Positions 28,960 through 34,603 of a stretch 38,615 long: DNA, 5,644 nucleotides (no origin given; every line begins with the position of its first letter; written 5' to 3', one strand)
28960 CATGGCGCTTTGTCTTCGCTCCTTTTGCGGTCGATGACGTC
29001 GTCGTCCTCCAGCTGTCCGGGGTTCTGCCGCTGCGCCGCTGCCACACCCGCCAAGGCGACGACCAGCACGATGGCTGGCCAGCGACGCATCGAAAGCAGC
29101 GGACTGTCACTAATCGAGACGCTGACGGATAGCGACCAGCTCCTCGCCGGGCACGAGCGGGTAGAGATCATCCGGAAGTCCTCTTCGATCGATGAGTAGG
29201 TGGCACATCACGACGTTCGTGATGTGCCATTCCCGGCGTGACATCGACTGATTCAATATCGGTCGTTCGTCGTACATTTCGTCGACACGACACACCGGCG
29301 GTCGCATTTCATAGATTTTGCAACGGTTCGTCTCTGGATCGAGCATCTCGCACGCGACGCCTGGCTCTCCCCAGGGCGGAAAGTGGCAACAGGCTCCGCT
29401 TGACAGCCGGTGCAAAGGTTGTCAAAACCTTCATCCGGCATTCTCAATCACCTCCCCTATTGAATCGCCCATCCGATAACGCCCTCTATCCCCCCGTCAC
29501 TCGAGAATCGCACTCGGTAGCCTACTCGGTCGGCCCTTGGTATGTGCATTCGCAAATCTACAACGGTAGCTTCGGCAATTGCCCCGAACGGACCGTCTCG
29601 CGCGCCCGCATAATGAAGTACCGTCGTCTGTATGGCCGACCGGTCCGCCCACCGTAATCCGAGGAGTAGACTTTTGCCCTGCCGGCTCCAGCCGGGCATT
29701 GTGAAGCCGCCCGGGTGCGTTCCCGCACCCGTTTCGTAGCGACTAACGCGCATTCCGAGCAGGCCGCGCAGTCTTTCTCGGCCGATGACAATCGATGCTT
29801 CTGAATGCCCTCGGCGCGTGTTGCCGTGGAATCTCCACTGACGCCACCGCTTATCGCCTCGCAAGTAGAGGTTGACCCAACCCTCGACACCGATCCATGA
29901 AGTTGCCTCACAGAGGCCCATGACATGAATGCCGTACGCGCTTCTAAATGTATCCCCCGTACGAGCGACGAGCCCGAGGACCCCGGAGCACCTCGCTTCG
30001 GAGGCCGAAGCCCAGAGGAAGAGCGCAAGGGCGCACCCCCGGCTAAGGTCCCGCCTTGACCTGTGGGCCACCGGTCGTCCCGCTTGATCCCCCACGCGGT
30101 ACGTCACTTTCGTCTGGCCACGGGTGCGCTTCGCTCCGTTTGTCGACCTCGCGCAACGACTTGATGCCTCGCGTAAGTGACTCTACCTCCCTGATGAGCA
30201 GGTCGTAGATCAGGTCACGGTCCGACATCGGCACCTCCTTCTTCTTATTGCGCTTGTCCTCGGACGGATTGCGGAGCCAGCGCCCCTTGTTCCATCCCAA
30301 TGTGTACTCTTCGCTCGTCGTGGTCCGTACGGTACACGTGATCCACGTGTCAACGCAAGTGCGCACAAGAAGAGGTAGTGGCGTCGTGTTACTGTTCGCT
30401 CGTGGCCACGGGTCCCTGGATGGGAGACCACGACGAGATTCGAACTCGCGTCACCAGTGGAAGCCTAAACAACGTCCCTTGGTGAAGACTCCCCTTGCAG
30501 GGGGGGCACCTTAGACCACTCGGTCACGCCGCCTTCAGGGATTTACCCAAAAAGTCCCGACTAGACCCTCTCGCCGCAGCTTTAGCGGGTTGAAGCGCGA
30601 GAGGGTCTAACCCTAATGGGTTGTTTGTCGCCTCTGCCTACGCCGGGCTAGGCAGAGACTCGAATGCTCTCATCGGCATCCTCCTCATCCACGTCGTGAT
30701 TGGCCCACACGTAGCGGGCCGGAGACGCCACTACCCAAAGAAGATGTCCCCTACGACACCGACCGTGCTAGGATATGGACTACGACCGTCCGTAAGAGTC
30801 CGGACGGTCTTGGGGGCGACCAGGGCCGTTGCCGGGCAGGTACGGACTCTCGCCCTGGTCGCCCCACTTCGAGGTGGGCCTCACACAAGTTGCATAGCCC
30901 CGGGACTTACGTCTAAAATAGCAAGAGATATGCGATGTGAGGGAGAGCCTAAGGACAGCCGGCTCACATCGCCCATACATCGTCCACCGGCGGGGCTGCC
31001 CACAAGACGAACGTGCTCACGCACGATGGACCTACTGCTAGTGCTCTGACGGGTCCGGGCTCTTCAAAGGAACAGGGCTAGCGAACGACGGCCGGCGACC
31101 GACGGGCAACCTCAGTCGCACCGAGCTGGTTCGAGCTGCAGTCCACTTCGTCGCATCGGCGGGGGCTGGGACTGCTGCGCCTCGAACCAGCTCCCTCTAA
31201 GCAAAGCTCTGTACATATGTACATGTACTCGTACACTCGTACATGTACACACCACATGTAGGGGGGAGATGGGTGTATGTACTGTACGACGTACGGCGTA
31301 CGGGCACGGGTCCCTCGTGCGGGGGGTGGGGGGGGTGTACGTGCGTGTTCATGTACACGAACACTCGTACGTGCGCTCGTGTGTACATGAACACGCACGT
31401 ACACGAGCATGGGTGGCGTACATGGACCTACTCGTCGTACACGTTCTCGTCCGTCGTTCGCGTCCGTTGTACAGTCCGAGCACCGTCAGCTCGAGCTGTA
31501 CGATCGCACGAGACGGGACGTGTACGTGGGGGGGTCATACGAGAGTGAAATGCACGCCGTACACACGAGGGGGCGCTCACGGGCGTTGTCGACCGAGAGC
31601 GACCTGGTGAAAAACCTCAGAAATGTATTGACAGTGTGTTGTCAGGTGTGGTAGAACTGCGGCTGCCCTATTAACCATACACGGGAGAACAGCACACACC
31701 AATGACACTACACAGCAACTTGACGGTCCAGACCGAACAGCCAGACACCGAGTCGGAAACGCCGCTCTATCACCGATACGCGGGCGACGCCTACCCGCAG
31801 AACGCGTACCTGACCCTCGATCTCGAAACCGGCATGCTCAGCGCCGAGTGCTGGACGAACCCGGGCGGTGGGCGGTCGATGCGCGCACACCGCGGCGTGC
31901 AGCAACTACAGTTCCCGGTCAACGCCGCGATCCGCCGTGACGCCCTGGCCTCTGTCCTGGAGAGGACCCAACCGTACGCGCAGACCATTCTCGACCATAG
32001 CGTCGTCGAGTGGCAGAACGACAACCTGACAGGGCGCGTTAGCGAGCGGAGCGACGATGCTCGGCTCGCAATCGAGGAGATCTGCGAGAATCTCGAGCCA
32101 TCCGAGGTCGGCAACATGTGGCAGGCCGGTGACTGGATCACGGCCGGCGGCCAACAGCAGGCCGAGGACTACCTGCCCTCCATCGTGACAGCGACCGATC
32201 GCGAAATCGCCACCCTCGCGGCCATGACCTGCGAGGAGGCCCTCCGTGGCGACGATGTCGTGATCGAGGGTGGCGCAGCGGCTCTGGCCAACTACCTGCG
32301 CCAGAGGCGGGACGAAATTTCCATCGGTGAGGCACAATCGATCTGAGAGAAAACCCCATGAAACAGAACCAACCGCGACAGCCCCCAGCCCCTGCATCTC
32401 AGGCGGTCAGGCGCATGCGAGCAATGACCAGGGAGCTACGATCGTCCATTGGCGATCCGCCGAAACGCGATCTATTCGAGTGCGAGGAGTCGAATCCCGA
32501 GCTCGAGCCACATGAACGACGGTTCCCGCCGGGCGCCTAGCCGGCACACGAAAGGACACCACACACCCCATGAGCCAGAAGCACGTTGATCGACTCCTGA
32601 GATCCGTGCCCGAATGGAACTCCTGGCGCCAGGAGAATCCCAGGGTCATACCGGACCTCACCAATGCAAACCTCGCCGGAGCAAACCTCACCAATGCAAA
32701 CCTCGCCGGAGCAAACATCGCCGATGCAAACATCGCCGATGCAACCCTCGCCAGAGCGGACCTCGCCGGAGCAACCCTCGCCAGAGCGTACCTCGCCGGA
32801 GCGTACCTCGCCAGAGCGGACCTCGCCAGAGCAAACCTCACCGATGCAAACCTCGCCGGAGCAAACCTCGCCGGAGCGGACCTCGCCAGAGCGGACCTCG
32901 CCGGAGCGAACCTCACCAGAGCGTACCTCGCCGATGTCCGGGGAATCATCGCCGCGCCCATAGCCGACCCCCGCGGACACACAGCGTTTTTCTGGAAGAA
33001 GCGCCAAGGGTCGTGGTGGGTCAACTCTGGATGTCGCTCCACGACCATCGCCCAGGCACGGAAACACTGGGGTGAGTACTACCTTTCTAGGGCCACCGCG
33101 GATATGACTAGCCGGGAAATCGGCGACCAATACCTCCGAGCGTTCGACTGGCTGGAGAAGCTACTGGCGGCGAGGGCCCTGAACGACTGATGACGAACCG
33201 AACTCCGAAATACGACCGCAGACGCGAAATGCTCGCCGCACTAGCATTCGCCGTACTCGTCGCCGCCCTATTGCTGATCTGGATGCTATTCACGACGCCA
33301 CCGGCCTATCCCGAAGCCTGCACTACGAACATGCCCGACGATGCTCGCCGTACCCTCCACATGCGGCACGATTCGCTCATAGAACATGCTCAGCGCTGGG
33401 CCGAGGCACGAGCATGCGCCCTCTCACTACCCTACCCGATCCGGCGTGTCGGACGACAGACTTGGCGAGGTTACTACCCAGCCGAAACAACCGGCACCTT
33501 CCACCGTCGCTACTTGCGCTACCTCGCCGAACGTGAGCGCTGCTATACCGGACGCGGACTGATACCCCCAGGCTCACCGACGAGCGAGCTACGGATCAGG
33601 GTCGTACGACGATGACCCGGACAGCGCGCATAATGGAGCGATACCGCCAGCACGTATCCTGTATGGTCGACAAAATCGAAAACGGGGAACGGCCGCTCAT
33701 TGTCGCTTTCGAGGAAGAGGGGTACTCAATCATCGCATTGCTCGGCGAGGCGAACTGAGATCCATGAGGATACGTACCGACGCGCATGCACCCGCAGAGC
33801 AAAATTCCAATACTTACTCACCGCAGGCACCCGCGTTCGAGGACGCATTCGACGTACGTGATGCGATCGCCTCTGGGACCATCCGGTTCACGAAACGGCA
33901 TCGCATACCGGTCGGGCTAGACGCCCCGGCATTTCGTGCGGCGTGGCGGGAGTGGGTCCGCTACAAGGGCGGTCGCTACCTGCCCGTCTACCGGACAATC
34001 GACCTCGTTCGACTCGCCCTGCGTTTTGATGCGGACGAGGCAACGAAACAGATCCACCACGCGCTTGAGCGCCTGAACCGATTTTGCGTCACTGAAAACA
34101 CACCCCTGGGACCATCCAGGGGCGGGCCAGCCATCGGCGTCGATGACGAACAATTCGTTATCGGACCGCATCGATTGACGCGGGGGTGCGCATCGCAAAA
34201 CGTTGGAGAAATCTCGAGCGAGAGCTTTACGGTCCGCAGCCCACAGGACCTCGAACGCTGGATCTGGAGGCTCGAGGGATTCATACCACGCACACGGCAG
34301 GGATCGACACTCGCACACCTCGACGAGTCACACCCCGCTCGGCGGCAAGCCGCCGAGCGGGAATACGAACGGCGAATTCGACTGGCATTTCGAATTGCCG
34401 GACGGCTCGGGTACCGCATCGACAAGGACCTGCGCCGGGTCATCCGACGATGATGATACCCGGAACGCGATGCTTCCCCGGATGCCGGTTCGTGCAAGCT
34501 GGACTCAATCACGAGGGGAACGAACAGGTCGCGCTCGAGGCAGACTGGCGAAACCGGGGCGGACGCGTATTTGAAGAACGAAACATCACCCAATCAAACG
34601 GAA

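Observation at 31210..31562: About 350-bp array saturated with GTAC-core palindromes and G-runs between the divergent late and early blocks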

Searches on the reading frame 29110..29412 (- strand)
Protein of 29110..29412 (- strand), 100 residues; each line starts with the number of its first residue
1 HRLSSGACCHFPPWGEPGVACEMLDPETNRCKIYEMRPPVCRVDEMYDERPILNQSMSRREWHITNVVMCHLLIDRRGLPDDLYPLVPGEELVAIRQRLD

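Call 44: search_protein_families(library=pfam, max_evalue=0.05, proteins=[window:29110-29412:-])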
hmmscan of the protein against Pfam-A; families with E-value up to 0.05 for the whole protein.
window:29110-29412:- (100 aa): 1 family
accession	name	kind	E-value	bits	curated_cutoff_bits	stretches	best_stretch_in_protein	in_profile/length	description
PF03692.20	CxxCxxCC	-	1.5e-06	29.2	23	1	19-47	44-72/85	Putative zinc- or iron-chelating domain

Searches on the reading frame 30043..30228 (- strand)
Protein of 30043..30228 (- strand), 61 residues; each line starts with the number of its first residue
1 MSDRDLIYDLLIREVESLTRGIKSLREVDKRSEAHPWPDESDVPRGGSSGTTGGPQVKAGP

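Call 62: search_protein_families(library=phrogs, max_evalue=0.01, proteins=[window:30043-30228:-])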
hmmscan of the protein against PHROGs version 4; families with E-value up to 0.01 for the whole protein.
window:30043-30228:- (61 aa): 0 families

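Call 75: find_encoding_contigs(protein=window:30043-30228:-, flank=10000, max_places=6)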
Protein window:30043-30228:- (61 aa): no gene with exactly this product is on record in the collection.

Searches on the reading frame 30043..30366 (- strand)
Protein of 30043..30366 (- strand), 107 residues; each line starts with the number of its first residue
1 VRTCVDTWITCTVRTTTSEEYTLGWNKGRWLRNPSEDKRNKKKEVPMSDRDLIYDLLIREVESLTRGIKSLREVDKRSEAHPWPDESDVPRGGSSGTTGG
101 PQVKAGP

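Call 6: search_protein_families(library=phrogs, proteins=[window:30043-30366:-])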
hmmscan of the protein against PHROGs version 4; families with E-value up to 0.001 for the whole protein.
window:30043-30366:- (107 aa): 0 families

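Call 25: search_protein_families(library=pfam, max_evalue=0.01, proteins=[window:30043-30366:-])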
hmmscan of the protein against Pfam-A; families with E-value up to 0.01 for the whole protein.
window:30043-30366:- (107 aa): 0 families

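Call 76: find_encoding_contigs(protein=window:30043-30366:-, flank=10000, max_places=6)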
Protein window:30043-30366:- (107 aa): no gene with exactly this product is on record in the collection.

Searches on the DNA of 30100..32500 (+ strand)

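Call 4: search_dna_similar(query=window:30500-32500:+, collection=phages, mode=near)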
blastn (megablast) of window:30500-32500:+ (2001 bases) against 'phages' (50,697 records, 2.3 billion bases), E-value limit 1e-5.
No match.

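Call 5: search_dna_similar(query=window:30900-31900:+, collection=phages, mode=distant)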
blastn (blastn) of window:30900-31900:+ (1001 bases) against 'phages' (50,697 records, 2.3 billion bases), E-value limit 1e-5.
No match.

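Call 32: search_rna_families(source=window, start=30100, end=31750, threshold=evalue, max_evalue=10, show_alignments=3)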
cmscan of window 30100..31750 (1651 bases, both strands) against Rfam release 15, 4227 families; matches with E-value up to 10: 28.
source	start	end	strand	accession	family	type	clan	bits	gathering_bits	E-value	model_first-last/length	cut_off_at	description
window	31336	31404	-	RF04217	mir-297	Gene; miRNA;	-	41.9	90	1.1e-05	1-71/71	no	mir-297 microRNA precursor family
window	31337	31402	+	RF04176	mir-3149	Gene; miRNA;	-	37.8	100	3.4e-05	1-83/83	no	mir-3149 microRNA precursor family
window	31334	31405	-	RF04052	mir-466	Gene; miRNA;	-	37.6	85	2.2e-05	1-80/80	no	mir-466 microRNA precursor family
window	31337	31402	-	RF04176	mir-3149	Gene; miRNA;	-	36.4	100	7.6e-05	1-83/83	no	mir-3149 microRNA precursor family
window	30425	30533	-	RF00005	tRNA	Gene; tRNA;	CL00001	31.8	29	0.00027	1-71/71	no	tRNA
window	31334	31405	+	RF04052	mir-466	Gene; miRNA;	-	31.5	85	0.00093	1-80/80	no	mir-466 microRNA precursor family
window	31335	31403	+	RF04217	mir-297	Gene; miRNA;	-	29.2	90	0.013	1-71/71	no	mir-297 microRNA precursor family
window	31336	31403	+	RF03832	mir-H4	Gene; miRNA;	-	28.7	90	0.049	1-76/76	no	mir-H4 microRNA precursor family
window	31336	31403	-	RF03832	mir-H4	Gene; miRNA;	-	28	90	0.071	1-76/76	no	mir-H4 microRNA precursor family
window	31335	31404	-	RF03747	mir-4536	Gene; miRNA;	-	26.2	76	0.053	1-88/88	no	mir-4536 microRNA precursor family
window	31335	31404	+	RF03747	mir-4536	Gene; miRNA;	-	25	76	0.1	1-88/88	no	mir-4536 microRNA precursor family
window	31334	31405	-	RF03651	mir-2070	Gene; miRNA;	-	23.7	95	0.042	1-71/71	no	mir-2070 microRNA precursor family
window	31335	31404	+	RF03702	MIR851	Gene; miRNA;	-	22.7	90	0.17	1-108/108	no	MIR851 microRNA precursor family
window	31219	31303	-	RF04158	mir-568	Gene; miRNA;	-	21.5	75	1.7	1-93/93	no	mir-568 microRNA precursor family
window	31339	31400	+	RF04154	mir-1277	Gene; miRNA;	-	21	81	0.87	14-63/78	no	mir-1277 microRNA precursor family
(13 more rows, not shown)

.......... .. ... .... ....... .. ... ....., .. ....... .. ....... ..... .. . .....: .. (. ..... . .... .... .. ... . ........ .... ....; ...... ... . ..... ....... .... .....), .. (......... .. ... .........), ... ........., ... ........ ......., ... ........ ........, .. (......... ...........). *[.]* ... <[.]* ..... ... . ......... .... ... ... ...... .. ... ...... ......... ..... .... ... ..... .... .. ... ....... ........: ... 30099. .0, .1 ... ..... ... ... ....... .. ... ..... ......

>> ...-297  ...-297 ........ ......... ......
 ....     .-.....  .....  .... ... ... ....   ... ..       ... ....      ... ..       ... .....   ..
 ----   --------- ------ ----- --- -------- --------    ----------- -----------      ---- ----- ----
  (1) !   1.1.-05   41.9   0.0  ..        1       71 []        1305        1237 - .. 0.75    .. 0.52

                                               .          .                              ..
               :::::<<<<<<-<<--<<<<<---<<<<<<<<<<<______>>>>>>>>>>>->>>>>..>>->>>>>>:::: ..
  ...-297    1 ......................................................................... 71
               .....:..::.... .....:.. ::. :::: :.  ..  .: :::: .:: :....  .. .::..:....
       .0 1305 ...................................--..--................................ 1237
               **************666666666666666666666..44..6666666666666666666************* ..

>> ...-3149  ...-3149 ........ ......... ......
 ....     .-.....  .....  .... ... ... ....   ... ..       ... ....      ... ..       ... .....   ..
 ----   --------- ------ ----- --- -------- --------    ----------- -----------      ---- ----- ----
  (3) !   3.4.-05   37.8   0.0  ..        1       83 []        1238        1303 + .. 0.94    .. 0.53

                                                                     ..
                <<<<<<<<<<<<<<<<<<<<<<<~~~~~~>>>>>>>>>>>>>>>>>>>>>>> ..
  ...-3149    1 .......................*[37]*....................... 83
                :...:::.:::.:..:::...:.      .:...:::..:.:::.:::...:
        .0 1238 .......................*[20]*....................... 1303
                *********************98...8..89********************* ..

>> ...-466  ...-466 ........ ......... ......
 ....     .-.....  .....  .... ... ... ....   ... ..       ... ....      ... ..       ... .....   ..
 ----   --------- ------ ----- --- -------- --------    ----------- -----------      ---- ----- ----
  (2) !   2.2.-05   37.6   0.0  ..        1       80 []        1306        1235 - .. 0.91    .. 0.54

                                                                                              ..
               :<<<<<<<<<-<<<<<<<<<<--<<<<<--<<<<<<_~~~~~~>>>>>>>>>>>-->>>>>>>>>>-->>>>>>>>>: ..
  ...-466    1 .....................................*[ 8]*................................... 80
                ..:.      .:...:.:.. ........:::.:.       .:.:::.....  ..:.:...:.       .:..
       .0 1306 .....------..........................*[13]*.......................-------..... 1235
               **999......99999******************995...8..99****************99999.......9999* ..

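Call 36: search_rna_families(source=window, start=30380, end=30620, threshold=evalue, max_evalue=0.1, show_alignments=2)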
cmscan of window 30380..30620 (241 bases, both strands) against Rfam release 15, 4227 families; matches with E-value up to 0.1: 1.
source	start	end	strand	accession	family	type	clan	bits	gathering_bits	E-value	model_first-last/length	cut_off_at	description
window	30425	30533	-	RF00005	tRNA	Gene; tRNA;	CL00001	31.8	29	3.9e-05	1-71/71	no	tRNA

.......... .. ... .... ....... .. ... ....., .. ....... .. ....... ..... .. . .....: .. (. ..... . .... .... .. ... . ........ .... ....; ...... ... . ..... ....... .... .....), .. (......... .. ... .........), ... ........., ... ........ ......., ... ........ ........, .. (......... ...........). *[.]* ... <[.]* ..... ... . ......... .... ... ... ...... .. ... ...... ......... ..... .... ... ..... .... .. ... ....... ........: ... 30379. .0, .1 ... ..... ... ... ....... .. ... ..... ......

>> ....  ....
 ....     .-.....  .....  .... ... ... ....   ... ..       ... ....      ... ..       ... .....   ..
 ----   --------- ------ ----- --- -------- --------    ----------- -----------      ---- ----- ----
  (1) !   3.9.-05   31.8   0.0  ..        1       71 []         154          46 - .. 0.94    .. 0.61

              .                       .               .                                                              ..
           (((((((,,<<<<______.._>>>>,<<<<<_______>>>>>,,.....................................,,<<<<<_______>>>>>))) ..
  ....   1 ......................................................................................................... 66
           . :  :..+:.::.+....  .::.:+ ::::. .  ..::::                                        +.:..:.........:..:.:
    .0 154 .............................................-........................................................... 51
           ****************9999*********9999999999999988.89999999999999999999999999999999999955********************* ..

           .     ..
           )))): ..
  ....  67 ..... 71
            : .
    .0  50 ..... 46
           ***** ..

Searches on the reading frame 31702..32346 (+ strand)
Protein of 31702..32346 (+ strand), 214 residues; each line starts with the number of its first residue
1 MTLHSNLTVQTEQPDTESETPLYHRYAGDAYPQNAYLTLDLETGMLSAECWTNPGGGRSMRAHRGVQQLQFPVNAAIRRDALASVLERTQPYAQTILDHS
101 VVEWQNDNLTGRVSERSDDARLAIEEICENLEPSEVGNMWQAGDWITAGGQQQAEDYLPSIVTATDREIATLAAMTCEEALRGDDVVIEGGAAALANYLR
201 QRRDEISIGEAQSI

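Call 6: search_protein_families(library=phrogs, proteins=[window:31702-32346:+])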
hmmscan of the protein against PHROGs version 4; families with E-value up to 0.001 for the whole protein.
window:31702-32346:+ (214 aa): 0 families

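Call 13: find_related_loci(query=window:31702-32346:+, collection=viral_contigs, flank=6000)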
Query window:31702-32346:+ (214 aa) in viral_contigs; peptide patterns used: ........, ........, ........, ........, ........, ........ (x = any residue, [..] = any of these).
17 stretches matched a pattern, but none encodes a relative of the query by tblastn (E <= 1e-3).

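Call 16: find_encoding_contigs(protein=window:31702-32346:+, flank=10000, max_places=10)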
Protein window:31702-32346:+ (214 aa): 1 contig read that carries it; 1 place shown.
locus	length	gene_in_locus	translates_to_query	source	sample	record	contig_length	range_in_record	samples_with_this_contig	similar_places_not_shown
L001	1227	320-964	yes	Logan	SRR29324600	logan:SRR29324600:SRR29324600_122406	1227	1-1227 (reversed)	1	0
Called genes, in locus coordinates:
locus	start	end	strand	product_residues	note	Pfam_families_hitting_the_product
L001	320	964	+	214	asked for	PF26929:DUF8280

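Call 24: search_protein_families(library=pfam, max_evalue=0.01, proteins=[window:31702-32346:+])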
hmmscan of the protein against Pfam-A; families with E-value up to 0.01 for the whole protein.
window:31702-32346:+ (214 aa): 0 families

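Call 56: search_protein_families(library=ncbifam, max_evalue=0.05, proteins=[window:31702-32343:+])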
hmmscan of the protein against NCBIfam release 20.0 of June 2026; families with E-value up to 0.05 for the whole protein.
window:31702-32343:+ (214 aa): 0 families

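Call 60: find_homologous_proteins(query=window:31702-32343:+, max_evalue=0.001)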
Query window:31702-32343:+ (214 aa): 1 proteins with E <= 0.001 among 522 candidates.
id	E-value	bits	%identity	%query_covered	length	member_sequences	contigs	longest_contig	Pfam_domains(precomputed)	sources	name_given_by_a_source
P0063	5.5e-133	459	100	97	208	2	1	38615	PF26929.1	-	-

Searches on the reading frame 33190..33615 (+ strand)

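Call 6: search_protein_families(library=phrogs, proteins=[window:33190-33615:+])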
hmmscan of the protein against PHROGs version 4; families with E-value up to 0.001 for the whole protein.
window:33190-33615:+ (141 aa): 0 families

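Call 24: search_protein_families(library=pfam, max_evalue=0.01, proteins=[window:33190-33615:+])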
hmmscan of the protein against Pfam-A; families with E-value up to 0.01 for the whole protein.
window:33190-33615:+ (141 aa): 0 families

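Call 56: search_protein_families(library=ncbifam, max_evalue=0.05, proteins=[window:33190-33612:+])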
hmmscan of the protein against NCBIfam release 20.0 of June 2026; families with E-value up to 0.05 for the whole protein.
window:33190-33612:+ (141 aa): 2 families
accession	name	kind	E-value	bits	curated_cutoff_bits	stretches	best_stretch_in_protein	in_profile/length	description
NF038083.1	CU044_5270_fam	subfamily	0.032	14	100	1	10-61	28-84/284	CU044_5270 family protein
NF035953.1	integrity_Cei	equivalog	0.043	13.6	150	1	5-49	4-51/212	envelope integrity protein Cei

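Call 62: search_protein_families(library=phrogs, max_evalue=0.01, proteins=[window:33190-33612:+])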
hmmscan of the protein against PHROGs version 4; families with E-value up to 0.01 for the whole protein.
window:33190-33612:+ (141 aa): 0 families

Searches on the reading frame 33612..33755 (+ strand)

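Call 44: search_protein_families(library=pfam, max_evalue=0.05, proteins=[window:33612-33755:+])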
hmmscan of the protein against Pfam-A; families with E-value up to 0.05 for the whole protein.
window:33612-33755:+ (48 aa): 1 family
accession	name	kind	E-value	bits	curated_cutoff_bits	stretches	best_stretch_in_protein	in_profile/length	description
PF24003.1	DUF7319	-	0.041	13.7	27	1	12-46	35-69/205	Domain of unknown function (DUF7319)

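Call 62: search_protein_families(library=phrogs, max_evalue=0.01, proteins=[window:33612-33755:+])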
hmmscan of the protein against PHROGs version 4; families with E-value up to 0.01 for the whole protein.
window:33612-33755:+ (48 aa): 0 families

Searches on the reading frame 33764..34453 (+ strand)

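Call 6: search_protein_families(library=phrogs, proteins=[window:33764-34453:+])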
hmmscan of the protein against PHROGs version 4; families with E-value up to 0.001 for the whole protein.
window:33764-34453:+ (229 aa): 0 families

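Call 24: search_protein_families(library=pfam, max_evalue=0.01, proteins=[window:33764-34453:+])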
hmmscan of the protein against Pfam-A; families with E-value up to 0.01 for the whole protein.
window:33764-34453:+ (229 aa): 0 families

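Call 56: search_protein_families(library=ncbifam, max_evalue=0.05, proteins=[window:33764-34450:+])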
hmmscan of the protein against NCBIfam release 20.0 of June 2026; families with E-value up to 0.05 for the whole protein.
window:33764-34450:+ (229 aa): 1 family
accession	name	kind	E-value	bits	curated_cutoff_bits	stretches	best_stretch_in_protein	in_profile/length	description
NF011808.0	PRK15278.1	equivalog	0.025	14.3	328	1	64-100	63-99/261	type III secretion protein BopE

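Call 62: search_protein_families(library=phrogs, max_evalue=0.01, proteins=[window:33764-34450:+])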
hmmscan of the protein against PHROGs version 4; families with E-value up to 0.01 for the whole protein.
window:33764-34450:+ (229 aa): 0 families
